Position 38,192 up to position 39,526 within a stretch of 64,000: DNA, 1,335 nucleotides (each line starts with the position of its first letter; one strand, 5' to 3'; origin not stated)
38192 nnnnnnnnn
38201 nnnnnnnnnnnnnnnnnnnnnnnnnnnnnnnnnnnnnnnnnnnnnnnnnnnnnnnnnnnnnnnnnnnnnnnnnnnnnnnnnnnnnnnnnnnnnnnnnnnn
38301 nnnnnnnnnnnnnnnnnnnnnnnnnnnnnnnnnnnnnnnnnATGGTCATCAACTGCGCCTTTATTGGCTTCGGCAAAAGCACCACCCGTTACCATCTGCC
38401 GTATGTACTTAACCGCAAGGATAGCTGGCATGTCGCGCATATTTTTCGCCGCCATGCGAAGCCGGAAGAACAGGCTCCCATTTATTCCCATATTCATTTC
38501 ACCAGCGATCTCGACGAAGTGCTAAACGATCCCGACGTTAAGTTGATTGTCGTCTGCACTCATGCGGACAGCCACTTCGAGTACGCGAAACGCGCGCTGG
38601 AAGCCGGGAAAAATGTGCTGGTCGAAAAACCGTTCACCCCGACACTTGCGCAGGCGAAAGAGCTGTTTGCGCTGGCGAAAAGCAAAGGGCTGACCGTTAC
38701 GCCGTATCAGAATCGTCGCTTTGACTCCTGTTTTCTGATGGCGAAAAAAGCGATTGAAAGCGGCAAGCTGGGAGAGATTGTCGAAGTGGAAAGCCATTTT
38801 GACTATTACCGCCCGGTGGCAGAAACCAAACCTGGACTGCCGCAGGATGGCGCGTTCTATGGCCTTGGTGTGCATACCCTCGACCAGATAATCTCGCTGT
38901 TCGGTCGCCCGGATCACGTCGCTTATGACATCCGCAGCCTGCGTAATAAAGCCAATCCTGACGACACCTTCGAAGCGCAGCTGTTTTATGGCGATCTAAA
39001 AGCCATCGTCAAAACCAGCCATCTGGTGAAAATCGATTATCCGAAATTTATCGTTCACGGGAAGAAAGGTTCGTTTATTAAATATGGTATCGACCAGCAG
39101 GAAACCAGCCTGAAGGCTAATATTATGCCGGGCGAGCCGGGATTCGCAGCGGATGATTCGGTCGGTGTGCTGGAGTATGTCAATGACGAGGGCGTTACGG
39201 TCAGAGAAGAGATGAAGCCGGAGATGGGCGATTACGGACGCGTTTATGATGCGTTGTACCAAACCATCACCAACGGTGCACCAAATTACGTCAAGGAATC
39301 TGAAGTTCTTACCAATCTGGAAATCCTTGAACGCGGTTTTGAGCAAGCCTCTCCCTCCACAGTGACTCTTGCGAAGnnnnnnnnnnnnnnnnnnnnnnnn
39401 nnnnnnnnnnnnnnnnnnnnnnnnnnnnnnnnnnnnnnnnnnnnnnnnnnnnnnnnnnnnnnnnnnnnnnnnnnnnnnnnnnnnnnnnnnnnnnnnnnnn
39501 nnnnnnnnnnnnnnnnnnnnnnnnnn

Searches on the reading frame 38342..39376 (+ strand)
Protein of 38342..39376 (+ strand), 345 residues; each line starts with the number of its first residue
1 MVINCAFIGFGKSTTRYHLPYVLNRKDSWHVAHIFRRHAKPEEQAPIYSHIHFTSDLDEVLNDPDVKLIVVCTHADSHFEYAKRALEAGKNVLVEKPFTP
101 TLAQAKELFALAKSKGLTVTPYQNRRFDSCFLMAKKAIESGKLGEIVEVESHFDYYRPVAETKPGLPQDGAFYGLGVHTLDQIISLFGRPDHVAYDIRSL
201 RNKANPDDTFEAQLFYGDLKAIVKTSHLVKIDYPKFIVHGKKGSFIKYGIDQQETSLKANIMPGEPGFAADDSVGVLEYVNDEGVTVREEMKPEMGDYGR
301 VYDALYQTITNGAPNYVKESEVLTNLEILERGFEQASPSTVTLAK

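Call 20: find_related_loci(query=window:38342-39376:+, collection=genome_contigs, flank=1500)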
Query window:38342-39376:+ (345 aa) in genome_contigs; peptide patterns used: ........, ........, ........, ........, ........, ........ (x = any residue, [..] = any of these).
194 stretches matched a pattern; 175 encode a relative of the query (tblastn E <= 1e-3); the best 80 are kept; 80 distinct loci.
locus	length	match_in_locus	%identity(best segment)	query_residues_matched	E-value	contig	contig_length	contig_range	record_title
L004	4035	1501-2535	98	1-345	0e+0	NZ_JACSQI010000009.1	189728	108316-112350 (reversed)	Escherichia whittamii strain Sa2BVA5 NODE_9_length_189728_cov_8.963839, whole genome shotgun sequence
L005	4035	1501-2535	98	1-345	0e+0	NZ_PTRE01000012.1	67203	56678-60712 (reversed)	Escherichia sp. MOD1-EC7003 MOD1-EC7003_12_length_67203_cov_124, whole genome shotgun sequence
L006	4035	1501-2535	98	1-345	0e+0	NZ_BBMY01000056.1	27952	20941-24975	Escherichia albertii NBRC 107761 = DSM 17582 strain NBRC 107761, whole genome shotgun sequence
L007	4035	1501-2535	97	1-345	0e+0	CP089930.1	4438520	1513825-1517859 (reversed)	Escherichia coli strain E69 chromosome, complete genome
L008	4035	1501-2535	97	1-345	0e+0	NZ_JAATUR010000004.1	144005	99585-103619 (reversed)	Escherichia coli strain SCPM-O-B-8794 4length=144005, whole genome shotgun sequence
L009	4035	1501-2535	97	1-345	0e+0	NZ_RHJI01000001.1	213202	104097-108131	Escherichia sp. E1V33 1V33_1_consensus, whole genome shotgun sequence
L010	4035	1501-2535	92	1-345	0e+0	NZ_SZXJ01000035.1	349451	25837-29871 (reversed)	Citrobacter sp. wls619 contig19, whole genome shotgun sequence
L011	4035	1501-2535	92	1-345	0e+0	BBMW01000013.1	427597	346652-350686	Citrobacter werkmanii NBRC 105721 DNA, contig: CIWKM13, whole genome shotgun sequence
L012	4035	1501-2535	91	1-345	0e+0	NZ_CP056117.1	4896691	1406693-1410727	Enterobacter cloacae strain DSM 26481 chromosome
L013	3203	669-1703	92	1-345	0e+0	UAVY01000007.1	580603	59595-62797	Citrobacter koseri strain NCTC10786 genome assembly, contig: ERS513143SCcontig000007, whole genome shotgun sequence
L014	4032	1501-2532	92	1-344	0e+0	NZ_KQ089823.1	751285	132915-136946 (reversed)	Citrobacter sp. MGH106 aetzL-supercont1.2, whole genome shotgun sequence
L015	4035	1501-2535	92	1-345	0e+0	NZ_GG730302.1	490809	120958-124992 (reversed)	Citrobacter youngae ATCC 29220 Scfld3, whole genome shotgun sequence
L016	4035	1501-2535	91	1-345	0e+0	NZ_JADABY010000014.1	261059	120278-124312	Citrobacter sp. Res13-Sevr-PEB04-36 seq_tig14, whole genome shotgun sequence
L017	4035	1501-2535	91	1-345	0e+0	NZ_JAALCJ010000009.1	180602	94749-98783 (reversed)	Enterobacter cloacae strain M-7 NODE_9_length_180602_cov_90.5809, whole genome shotgun sequence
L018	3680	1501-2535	90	1-345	0e+0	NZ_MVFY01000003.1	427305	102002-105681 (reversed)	Citrobacter portucalensis strain A60 A60_S7_L001_NODE_3_length_427305_cov_22.1798, whole genome shotgun sequence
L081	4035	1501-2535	86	1-345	0e+0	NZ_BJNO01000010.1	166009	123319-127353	Raoultella terrigena strain NBRC 14941 sequence10, whole genome shotgun sequence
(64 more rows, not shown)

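Call 32: find_homologous_proteins(query=L081:1501-2535:+, max_evalue=1e-100)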
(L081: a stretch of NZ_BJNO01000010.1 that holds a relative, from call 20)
Query L081:1501-2535:+ (345 aa): 355 proteins with E <= 1e-100 among 4363 candidates; the best 120 are listed.
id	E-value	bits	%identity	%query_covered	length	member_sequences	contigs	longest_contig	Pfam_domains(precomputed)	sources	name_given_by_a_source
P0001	1.6e-228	776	99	100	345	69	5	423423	PF01408.29,PF22725.2,PF02894.23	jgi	jgi:predicted dehydrogenase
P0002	9.6e-211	717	90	100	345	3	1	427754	PF01408.29,PF22725.2,PF02894.23,PF03447.23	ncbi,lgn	ncbi:TPA: oxidoreductase [Raoultella planticola]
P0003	1.4e-209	713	89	100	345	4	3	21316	PF01408.29,PF22725.2,PF02894.23,PF03447.23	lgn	-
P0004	6.4e-208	708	89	100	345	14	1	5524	PF01408.29,PF22725.2,PF02894.23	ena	-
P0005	1.6e-205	700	88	100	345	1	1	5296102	PF01408.29,PF22725.2,PF02894.23,PF03447.23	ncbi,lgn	ncbi:oxidoreductase [Klebsiella sp. R445]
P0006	7.6e-205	698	87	99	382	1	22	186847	PF01408.29,PF22725.2,PF02894.23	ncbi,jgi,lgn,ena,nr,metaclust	ncbi:protein YhhX [Enterobacter cloacae]|nr:protein YhhX [Enterobacter cloacae]|metaclust:status=act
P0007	2.0e-204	696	87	100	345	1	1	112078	PF01408.29,PF22725.2,PF02894.23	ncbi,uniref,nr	ncbi:oxidoreductase [Raoultella sp. T31]|uniref:oxidoreductase n=1 Tax=Raoultella sp. T31 TaxID=2054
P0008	1.0e-202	691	86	100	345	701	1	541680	PF01408.29,PF22725.2,PF02894.23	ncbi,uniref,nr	ncbi:oxidoreductase [Klebsiella spallanzanii]|uniref:oxidoreductase n=1 Tax=Klebsiella spallanzanii 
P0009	9.3e-202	688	86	100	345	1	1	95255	PF01408.29,PF22725.2,PF02894.23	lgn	-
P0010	2.6e-201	686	86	100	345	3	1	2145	PF01408.29,PF22725.2,PF02894.23,PF03447.23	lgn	-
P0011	1.5e-200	684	86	100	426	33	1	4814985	PF01408.29,PF22725.2,PF02894.23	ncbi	-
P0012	3.9e-200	682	86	100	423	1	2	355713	PF01408.29,PF22725.2,PF02894.23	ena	-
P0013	5.2e-200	682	86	100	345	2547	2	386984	PF01408.29,PF22725.2,PF02894.23,PF03447.23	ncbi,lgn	ncbi:oxidoreductase [Klebsiella quasipneumoniae]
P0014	8.4e-200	681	85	100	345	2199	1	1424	PF01408.29,PF22725.2,PF02894.23,PF03447.23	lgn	-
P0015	1.0e-199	681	86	100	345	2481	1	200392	PF01408.29,PF22725.2,PF02894.23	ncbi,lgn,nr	ncbi:oxidoreductase [Salmonella enterica subsp. enterica]|nr:oxidoreductase [Salmonella enterica sub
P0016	1.3e-199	680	86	100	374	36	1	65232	PF01408.29,PF22725.2,PF02894.23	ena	-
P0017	3.9e-199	679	85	100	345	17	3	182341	PF01408.29,PF22725.2,PF02894.23,PF03447.23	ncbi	ncbi:oxidoreductase [Enterobacteriaceae bacterium C34A]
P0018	4.8e-199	679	85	100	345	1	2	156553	PF01408.29,PF22725.2,PF02894.23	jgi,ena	-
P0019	5.5e-199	678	85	100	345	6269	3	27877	PF01408.29,PF22725.2,PF02894.23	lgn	-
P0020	5.9e-199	678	85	100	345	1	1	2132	PF01408.29,PF22725.2,PF02894.23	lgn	-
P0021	7.9e-199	678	85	99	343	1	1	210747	PF01408.29,PF22725.2,PF02894.23,PF03447.23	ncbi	ncbi:MAG: oxidoreductase [Kluyvera ascorbata]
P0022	1.0e-198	678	85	100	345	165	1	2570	PF01408.29,PF22725.2,PF02894.23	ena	-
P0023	4.7e-198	675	85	100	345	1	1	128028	PF01408.29,PF22725.2,PF02894.23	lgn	-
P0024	7.9e-198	675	84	100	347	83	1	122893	PF01408.29,PF22725.2,PF02894.23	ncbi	ncbi:TPA: oxidoreductase [Citrobacter freundii]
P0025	9.2e-198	674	85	99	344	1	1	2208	PF01408.29,PF22725.2,PF02894.23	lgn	-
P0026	1.0e-197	674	84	99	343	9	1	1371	PF01408.29,PF22725.2,PF02894.23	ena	-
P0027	3.2e-197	673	84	100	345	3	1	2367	PF01408.29,PF22725.2,PF02894.23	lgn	-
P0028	3.5e-197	672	85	100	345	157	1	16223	PF01408.29,PF22725.2,PF02894.23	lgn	-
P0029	3.5e-197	672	84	99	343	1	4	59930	PF01408.29,PF22725.2,PF02894.23,PF03447.23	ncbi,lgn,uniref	ncbi:MAG: oxidoreductase [Kluyvera sp.]|uniref:oxidoreductase n=1 Tax=Kluyvera sp. TaxID=1538228 Rep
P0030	3.8e-197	672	84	100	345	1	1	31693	PF01408.29,PF22725.2,PF02894.23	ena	-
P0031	7.4e-197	671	84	99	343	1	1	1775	PF01408.29,PF22725.2,PF02894.23,PF03447.23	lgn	-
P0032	7.6e-197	671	84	99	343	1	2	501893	PF01408.29,PF22725.2,PF02894.23,PF03447.23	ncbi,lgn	-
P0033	9.6e-197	671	83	99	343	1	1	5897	PF01408.29,PF22725.2,PF02894.23,PF03447.23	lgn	-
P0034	1.3e-196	671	84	100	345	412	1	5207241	PF01408.29,PF22725.2,PF02894.23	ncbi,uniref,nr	ncbi:oxidoreductase [Kosakonia sacchari]|uniref:oxidoreductase n=1 Tax=Kosakonia sacchari TaxID=1158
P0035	1.3e-196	671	83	99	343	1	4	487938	PF01408.29,PF22725.2,PF02894.23,PF03447.23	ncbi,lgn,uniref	ncbi:oxidoreductase [Kluyvera intermedia]|uniref:oxidoreductase n=1 Tax=Kluyvera intermedia TaxID=61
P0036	1.7e-196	670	83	99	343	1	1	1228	PF01408.29,PF22725.2,PF02894.23,PF03447.23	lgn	-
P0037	1.8e-196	670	83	99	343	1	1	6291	PF01408.29,PF22725.2,PF02894.23,PF03447.23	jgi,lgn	jgi:predicted dehydrogenase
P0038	2.5e-196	670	83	99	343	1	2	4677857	PF01408.29,PF22725.2,PF02894.23,PF03447.23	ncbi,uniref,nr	ncbi:oxidoreductase [Kluyvera intermedia]|uniref:Oxidoreductase n=1 Tax=Kluyvera intermedia TaxID=61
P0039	2.5e-196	670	83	99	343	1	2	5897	PF01408.29,PF22725.2,PF02894.23,PF03447.23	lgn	-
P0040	2.7e-196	670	83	99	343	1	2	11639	PF01408.29,PF22725.2,PF02894.23,PF03447.23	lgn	-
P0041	2.7e-196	670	84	99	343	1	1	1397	PF01408.29,PF22725.2,PF02894.23,PF03447.23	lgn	-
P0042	3.4e-196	669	83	99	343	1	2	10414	PF01408.29,PF22725.2,PF02894.23,PF03447.23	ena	-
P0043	3.4e-196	669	84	99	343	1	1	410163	PF01408.29,PF22725.2,PF02894.23,PF03447.23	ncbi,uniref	ncbi:oxidoreductase [Kluyvera sp. NPDC087067]|uniref:oxidoreductase n=1 Tax=Kluyvera sp. NPDC087067 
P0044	3.5e-196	669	84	100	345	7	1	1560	PF01408.29,PF22725.2,PF02894.23,PF03447.23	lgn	-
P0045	4.5e-196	669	83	99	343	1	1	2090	PF01408.29,PF22725.2,PF02894.23,PF03447.23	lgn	-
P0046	4.7e-196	669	83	99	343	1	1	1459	PF01408.29,PF22725.2,PF02894.23,PF03447.23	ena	-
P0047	6.4e-196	668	83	99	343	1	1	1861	PF01408.29,PF22725.2,PF02894.23,PF03447.23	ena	-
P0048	6.7e-196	668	83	99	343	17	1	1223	PF01408.29,PF22725.2,PF02894.23,PF03447.23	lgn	-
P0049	8.8e-196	668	83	99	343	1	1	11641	PF01408.29,PF22725.2,PF02894.23,PF03447.23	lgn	-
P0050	9.0e-196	668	83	99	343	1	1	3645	PF01408.29,PF22725.2,PF02894.23,PF03447.23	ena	-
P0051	9.1e-196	668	83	99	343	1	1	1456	PF01408.29,PF22725.2,PF02894.23,PF03447.23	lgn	-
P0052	1.1e-195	668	83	99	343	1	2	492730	PF01408.29,PF22725.2,PF02894.23,PF03447.23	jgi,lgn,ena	-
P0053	1.4e-195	667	83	99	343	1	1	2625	PF01408.29,PF22725.2,PF02894.23,PF03447.23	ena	-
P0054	1.7e-195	667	83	99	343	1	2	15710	PF01408.29,PF22725.2,PF02894.23,PF03447.23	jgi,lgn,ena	jgi:predicted dehydrogenase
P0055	2.0e-195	667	84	100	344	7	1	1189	PF01408.29,PF22725.2,PF02894.23,PF03447.23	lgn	-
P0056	2.2e-195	667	83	99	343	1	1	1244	PF01408.29,PF22725.2,PF02894.23,PF03447.23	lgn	-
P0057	2.4e-195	666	83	99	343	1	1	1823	PF01408.29,PF22725.2,PF02894.23,PF03447.23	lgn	-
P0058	3.0e-195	666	82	99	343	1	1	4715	PF01408.29,PF22725.2,PF02894.23,PF03447.23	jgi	jgi:predicted dehydrogenase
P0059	4.2e-195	666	82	99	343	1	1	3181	PF01408.29,PF22725.2,PF02894.23,PF03447.23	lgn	-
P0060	4.3e-195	666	83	99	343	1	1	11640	PF01408.29,PF22725.2,PF02894.23,PF03447.23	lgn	-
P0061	4.4e-195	666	82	99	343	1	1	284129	PF01408.29,PF22725.2,PF02894.23,PF03447.23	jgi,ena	-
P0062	4.6e-195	666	83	99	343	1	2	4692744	PF01408.29,PF22725.2,PF02894.23,PF03447.23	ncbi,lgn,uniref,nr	ncbi:oxidoreductase [Kluyvera intermedia]|uniref:Oxidoreductase n=1 Tax=Kluyvera intermedia TaxID=61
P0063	5.7e-195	665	83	100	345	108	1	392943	PF01408.29,PF22725.2,PF02894.23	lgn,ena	-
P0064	6.1e-195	665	83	99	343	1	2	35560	PF01408.29,PF22725.2,PF02894.23,PF03447.23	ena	-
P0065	6.8e-195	665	84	99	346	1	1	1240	PF01408.29,PF22725.2,PF02894.23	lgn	-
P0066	1.1e-194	664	82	99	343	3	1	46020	PF01408.29,PF22725.2,PF02894.23,PF03447.23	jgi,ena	-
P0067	2.7e-194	663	82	100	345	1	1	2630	PF01408.29,PF22725.2,PF02894.23,PF03447.23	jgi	jgi:Predicted dehydrogenases and related proteins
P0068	2.8e-194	663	82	99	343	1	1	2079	PF01408.29,PF22725.2,PF02894.23,PF03447.23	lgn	-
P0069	5.7e-194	662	83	100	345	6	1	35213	PF01408.29,PF22725.2,PF02894.23,PF03447.23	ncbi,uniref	ncbi:oxidoreductase [Scandinavium sp. NPDC088450]|uniref:oxidoreductase n=1 Tax=Scandinavium sp. NPD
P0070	7.7e-194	661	83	99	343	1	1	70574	PF01408.29,PF22725.2,PF02894.23,PF03447.23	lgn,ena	-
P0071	8.1e-194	661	83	99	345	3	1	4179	PF01408.29,PF22725.2,PF02894.23,PF03447.23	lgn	-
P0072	8.2e-194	661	82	99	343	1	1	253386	PF01408.29,PF22725.2,PF02894.23,PF03447.23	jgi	-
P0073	8.5e-194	661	82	99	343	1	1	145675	PF01408.29,PF22725.2,PF02894.23,PF03447.23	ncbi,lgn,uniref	ncbi:oxidoreductase [Kluyvera intermedia]|uniref:oxidoreductase n=1 Tax=Kluyvera intermedia TaxID=61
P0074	1.0e-193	661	83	99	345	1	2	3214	PF01408.29,PF22725.2,PF02894.23,PF03447.23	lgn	-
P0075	1.1e-193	661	82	100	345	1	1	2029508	PF01408.29,PF22725.2,PF02894.23,PF03447.23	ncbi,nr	ncbi:oxidoreductase [Enterobacteriaceae bacterium 89]|nr:oxidoreductase [Enterobacteriaceae bacteriu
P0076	1.1e-193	661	83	99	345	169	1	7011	PF01408.29,PF22725.2,PF02894.23,PF03447.23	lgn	-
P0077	1.9e-193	660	83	99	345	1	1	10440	PF01408.29,PF22725.2,PF02894.23,PF03447.23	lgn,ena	-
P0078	3.3e-193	659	85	100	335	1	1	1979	PF01408.29,PF22725.2,PF02894.23,PF03447.23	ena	-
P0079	3.6e-193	659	84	99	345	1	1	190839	PF01408.29,PF22725.2,PF02894.23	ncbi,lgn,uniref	ncbi:oxidoreductase [Buttiauxella sp.]|uniref:oxidoreductase n=1 Tax=Buttiauxella sp. TaxID=1972222 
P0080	6.9e-193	658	83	99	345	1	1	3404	PF01408.29,PF22725.2,PF02894.23,PF03447.23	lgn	-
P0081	9.2e-193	658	83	99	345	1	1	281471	PF01408.29,PF22725.2,PF02894.23,PF03447.23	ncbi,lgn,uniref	ncbi:oxidoreductase [Buttiauxella gaviniae]|uniref:oxidoreductase n=1 Tax=Buttiauxella gaviniae TaxI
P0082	1.7e-192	657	82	99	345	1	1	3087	PF01408.29,PF22725.2,PF02894.23,PF03447.23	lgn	-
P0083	2.4e-192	657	83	100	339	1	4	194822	PF01408.29,PF22725.2,PF02894.23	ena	-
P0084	3.2e-192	656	82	100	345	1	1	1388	PF01408.29,PF22725.2,PF02894.23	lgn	-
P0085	4.8e-192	656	83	99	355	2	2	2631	PF01408.29,PF22725.2,PF02894.23,PF03447.23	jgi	-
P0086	6.3e-192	655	82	100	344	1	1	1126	PF01408.29,PF22725.2,PF02894.23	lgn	-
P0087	1.0e-191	654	83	100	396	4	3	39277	PF01408.29,PF22725.2,PF02894.23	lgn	-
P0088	1.1e-191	654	82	99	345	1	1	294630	PF01408.29,PF22725.2,PF02894.23,PF03447.23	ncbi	-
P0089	1.6e-191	654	83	99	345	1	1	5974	PF01408.29,PF22725.2,PF02894.23,PF03447.23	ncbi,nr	ncbi:MAG TPA: oxidoreductase [Buttiauxella sp.]|nr:oxidoreductase [Buttiauxella sp.]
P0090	5.9e-191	652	82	100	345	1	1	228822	PF01408.29,PF22725.2,PF02894.23,PF03447.23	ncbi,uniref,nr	ncbi:oxidoreductase [Enterobacter sp. Bisph1]|uniref:oxidoreductase n=1 Tax=Enterobacter sp. Bisph1 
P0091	1.2e-190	651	83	99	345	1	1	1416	PF01408.29,PF22725.2,PF02894.23,PF03447.23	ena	-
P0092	1.2e-190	651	83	99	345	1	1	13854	PF01408.29,PF22725.2,PF02894.23,PF03447.23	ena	-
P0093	1.6e-190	651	82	99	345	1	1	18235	PF01408.29,PF22725.2,PF02894.23,PF03447.23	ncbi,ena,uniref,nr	ncbi:MAG TPA: oxidoreductase [Buttiauxella sp.]|uniref:oxidoreductase n=1 Tax=Buttiauxella sp. TaxID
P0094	2.2e-190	650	81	100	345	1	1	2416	PF01408.29,PF22725.2,PF02894.23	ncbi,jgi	-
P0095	4.1e-190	649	82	99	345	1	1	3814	PF01408.29,PF22725.2,PF02894.23,PF03447.23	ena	-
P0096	9.7e-190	648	83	100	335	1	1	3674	PF01408.29,PF22725.2,PF02894.23,PF03447.23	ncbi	-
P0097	3.4e-189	646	80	100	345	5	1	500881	PF01408.29,PF22725.2,PF02894.23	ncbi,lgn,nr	ncbi:TPA: oxidoreductase [Kluyvera cryocrescens]|nr:oxidoreductase [Kluyvera cryocrescens]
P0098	3.5e-189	646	83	100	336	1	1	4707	PF01408.29,PF22725.2,PF02894.23,PF03447.23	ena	-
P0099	4.4e-189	646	83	100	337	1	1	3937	PF01408.29,PF22725.2,PF02894.23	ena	-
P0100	5.5e-189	646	81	99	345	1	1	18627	PF01408.29,PF22725.2,PF02894.23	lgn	-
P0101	5.6e-189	645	82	100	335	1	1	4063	PF01408.29,PF22725.2,PF02894.23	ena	-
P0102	9.3e-189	645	81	100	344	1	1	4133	PF01408.29,PF22725.2,PF02894.23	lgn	-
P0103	1.8e-188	644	81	100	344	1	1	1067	PF01408.29,PF22725.2,PF02894.23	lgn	-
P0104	2.2e-188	644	81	100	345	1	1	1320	PF01408.29,PF22725.2,PF02894.23,PF03447.23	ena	-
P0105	4.3e-188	643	82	99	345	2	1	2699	PF01408.29,PF22725.2,PF02894.23,PF03447.23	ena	-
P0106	4.6e-188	642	80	100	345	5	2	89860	PF01408.29,PF22725.2,PF02894.23,PF03447.23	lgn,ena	-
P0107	6.6e-188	642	81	99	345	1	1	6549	PF01408.29,PF22725.2,PF02894.23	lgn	-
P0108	6.8e-188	642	81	99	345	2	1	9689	PF01408.29,PF22725.2,PF02894.23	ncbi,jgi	-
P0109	7.8e-188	642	79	100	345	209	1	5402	PF01408.29,PF22725.2,PF02894.23,PF03447.23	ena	-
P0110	1.0e-187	641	83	97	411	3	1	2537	PF01408.29,PF22725.2,PF02894.23,PF03447.23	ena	-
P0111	3.5e-187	640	80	99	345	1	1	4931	PF01408.29,PF22725.2,PF02894.23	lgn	-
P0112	7.8e-185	632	79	100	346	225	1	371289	PF01408.29,PF22725.2,PF02894.23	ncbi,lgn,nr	ncbi:oxidoreductase [Cronobacter sakazakii]|nr:oxidoreductase [Cronobacter sakazakii]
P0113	9.4e-185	632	88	89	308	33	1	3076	PF01408.29,PF22725.2,PF02894.23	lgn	-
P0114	2.0e-184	631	79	99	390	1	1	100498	PF01408.29,PF22725.2,PF02894.23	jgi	-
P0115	1.5e-183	628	81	100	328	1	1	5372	PF01408.29,PF22725.2,PF02894.23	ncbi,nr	ncbi:MAG: oxidoreductase [Enterobacter asburiae]|nr:oxidoreductase [Enterobacter asburiae]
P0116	4.3e-183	626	82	100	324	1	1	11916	PF01408.29,PF22725.2,PF02894.23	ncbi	-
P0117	4.5e-183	626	78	100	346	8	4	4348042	PF01408.29,PF22725.2,PF02894.23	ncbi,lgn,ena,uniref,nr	ncbi:Putative oxidoreductase [Cronobacter condimenti 1330]|uniref:Oxidoreductase n=1 Tax=Cronobacter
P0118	1.4e-182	624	81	99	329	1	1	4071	PF01408.29,PF22725.2,PF02894.23,PF03447.23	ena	-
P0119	3.2e-182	623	79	99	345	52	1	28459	PF01408.29,PF22725.2,PF02894.23,PF03447.23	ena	-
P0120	3.4e-181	620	78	100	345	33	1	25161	PF01408.29,PF22725.2,PF02894.23,PF03447.23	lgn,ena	-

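Call 34: find_encoding_contigs(protein=P0019, flank=1200, max_places=3)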
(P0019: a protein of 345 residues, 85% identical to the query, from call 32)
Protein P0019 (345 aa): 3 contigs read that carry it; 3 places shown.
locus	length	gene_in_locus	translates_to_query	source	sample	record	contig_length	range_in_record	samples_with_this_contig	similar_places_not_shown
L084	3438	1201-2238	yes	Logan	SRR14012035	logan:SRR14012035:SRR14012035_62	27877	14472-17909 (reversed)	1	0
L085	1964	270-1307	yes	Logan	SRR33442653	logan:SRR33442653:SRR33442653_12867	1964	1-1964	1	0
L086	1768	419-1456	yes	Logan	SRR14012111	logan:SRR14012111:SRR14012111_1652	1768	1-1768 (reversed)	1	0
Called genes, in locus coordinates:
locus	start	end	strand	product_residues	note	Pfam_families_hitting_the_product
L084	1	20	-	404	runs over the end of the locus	PF08220:HTH_DeoR, PF00294:PfkB, PF08543:Phos_pyr_kin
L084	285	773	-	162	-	PF13302:Acetyltransf_3, PF13420:Acetyltransf_4, PF13523:Acetyltransf_8 (weak), PF00583:Acetyltransf_1, PF13673:Acetyltransf_10, PF13508:Acetyltransf_7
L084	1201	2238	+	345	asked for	PF01408:GFO_IDH_MocA, PF02894:GFO_IDH_MocA_C, PF22725:GFO_IDH_MocA_C3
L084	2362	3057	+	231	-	PF02678:Pirin, PF07883:Cupin_2 (weak), PF17954:Pirin_C_2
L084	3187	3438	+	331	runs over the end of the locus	PF00356:LacI, PF00532:Peripla_BP_1, PF13407:Peripla_BP_4, PF13377:Peripla_BP_3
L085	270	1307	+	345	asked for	PF01408:GFO_IDH_MocA, PF02894:GFO_IDH_MocA_C, PF22725:GFO_IDH_MocA_C3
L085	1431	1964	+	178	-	?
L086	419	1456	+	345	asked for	PF01408:GFO_IDH_MocA, PF02894:GFO_IDH_MocA_C, PF22725:GFO_IDH_MocA_C3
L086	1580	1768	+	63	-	?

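Call 35: find_encoding_contigs(protein=P0013, flank=1200, max_places=3)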
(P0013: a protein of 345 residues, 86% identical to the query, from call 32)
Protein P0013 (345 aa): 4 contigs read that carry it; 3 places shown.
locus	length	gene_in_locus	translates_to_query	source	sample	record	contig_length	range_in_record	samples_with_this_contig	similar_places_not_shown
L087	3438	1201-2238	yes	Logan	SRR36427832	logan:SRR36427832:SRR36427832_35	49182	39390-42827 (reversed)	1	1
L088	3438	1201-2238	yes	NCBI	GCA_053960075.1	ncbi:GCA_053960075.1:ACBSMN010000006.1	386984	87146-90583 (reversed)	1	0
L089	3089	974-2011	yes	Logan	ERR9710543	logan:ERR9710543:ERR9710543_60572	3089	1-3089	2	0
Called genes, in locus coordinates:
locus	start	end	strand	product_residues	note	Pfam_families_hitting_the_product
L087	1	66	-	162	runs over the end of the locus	PF13302:Acetyltransf_3, PF13420:Acetyltransf_4, PF13523:Acetyltransf_8 (weak), PF00583:Acetyltransf_1, PF13673:Acetyltransf_10, PF13508:Acetyltransf_7, PF08445:FR47 (weak)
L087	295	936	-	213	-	PF04519:Bactofilin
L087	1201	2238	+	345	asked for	PF01408:GFO_IDH_MocA, PF03447:NAD_binding_3 (weak), PF02894:GFO_IDH_MocA_C, PF22725:GFO_IDH_MocA_C3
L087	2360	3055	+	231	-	PF02678:Pirin, PF07883:Cupin_2 (weak), PF17954:Pirin_C_2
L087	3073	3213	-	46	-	-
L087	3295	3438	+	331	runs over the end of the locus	PF00356:LacI, PF00532:Peripla_BP_1, PF13407:Peripla_BP_4, PF13377:Peripla_BP_3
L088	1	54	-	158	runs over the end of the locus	PF13302:Acetyltransf_3, PF13420:Acetyltransf_4, PF13523:Acetyltransf_8, PF00583:Acetyltransf_1, PF13673:Acetyltransf_10, PF13508:Acetyltransf_7, PF08445:FR47 (weak)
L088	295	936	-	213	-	PF04519:Bactofilin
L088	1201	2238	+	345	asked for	PF01408:GFO_IDH_MocA, PF03447:NAD_binding_3 (weak), PF02894:GFO_IDH_MocA_C, PF22725:GFO_IDH_MocA_C3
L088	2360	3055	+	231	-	PF02678:Pirin, PF07883:Cupin_2 (weak), PF17954:Pirin_C_2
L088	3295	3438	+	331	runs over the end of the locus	PF00356:LacI, PF00532:Peripla_BP_1, PF13407:Peripla_BP_4, PF13377:Peripla_BP_3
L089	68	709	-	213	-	PF04519:Bactofilin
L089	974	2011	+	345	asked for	PF01408:GFO_IDH_MocA, PF03447:NAD_binding_3 (weak), PF02894:GFO_IDH_MocA_C, PF22725:GFO_IDH_MocA_C3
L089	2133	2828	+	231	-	PF02678:Pirin, PF07883:Cupin_2 (weak), PF17954:Pirin_C_2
